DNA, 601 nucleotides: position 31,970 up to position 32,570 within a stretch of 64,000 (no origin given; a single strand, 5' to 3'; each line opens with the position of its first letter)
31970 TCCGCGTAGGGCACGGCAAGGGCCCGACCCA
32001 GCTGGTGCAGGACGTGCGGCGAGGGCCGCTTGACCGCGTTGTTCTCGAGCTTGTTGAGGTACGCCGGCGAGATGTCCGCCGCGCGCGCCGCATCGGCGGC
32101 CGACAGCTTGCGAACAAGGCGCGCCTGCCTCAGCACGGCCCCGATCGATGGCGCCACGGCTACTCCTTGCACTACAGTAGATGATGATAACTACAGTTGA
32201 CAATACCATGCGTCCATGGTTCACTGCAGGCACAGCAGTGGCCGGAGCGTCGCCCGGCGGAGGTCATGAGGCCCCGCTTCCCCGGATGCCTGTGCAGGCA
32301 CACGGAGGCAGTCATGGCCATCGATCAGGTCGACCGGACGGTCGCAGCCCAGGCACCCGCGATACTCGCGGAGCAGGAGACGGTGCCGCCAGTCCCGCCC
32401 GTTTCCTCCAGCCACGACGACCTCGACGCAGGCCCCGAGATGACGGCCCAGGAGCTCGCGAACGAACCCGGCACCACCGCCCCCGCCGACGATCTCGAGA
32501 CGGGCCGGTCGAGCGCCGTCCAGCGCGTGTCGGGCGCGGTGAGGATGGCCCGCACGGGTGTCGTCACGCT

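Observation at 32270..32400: About 120-bp inverted repeat shared by two unrelated genes (32314 membrane/CsbD gene and the YggT gene at 48778) that brackets a 16.4 kb segment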

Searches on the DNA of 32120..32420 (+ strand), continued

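Call 69: search_with_rna_model(model_id=R1, sources=[L156, L157, L158], max_evalue=0.01, show_alignments=3)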
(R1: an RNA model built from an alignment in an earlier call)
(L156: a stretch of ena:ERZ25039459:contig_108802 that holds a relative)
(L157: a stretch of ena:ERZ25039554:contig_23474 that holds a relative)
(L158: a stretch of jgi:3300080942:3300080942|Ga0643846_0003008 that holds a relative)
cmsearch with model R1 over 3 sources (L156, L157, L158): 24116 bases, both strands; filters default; matches with E-value up to 0.01: 3.
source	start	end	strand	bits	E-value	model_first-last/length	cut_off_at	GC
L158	2917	3006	+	92.2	3.3e-25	1-89/89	no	0.7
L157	3436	3526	+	88.4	4.3e-24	1-89/89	no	0.68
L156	1802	1892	+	34.3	2.5e-08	1-89/89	no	0.69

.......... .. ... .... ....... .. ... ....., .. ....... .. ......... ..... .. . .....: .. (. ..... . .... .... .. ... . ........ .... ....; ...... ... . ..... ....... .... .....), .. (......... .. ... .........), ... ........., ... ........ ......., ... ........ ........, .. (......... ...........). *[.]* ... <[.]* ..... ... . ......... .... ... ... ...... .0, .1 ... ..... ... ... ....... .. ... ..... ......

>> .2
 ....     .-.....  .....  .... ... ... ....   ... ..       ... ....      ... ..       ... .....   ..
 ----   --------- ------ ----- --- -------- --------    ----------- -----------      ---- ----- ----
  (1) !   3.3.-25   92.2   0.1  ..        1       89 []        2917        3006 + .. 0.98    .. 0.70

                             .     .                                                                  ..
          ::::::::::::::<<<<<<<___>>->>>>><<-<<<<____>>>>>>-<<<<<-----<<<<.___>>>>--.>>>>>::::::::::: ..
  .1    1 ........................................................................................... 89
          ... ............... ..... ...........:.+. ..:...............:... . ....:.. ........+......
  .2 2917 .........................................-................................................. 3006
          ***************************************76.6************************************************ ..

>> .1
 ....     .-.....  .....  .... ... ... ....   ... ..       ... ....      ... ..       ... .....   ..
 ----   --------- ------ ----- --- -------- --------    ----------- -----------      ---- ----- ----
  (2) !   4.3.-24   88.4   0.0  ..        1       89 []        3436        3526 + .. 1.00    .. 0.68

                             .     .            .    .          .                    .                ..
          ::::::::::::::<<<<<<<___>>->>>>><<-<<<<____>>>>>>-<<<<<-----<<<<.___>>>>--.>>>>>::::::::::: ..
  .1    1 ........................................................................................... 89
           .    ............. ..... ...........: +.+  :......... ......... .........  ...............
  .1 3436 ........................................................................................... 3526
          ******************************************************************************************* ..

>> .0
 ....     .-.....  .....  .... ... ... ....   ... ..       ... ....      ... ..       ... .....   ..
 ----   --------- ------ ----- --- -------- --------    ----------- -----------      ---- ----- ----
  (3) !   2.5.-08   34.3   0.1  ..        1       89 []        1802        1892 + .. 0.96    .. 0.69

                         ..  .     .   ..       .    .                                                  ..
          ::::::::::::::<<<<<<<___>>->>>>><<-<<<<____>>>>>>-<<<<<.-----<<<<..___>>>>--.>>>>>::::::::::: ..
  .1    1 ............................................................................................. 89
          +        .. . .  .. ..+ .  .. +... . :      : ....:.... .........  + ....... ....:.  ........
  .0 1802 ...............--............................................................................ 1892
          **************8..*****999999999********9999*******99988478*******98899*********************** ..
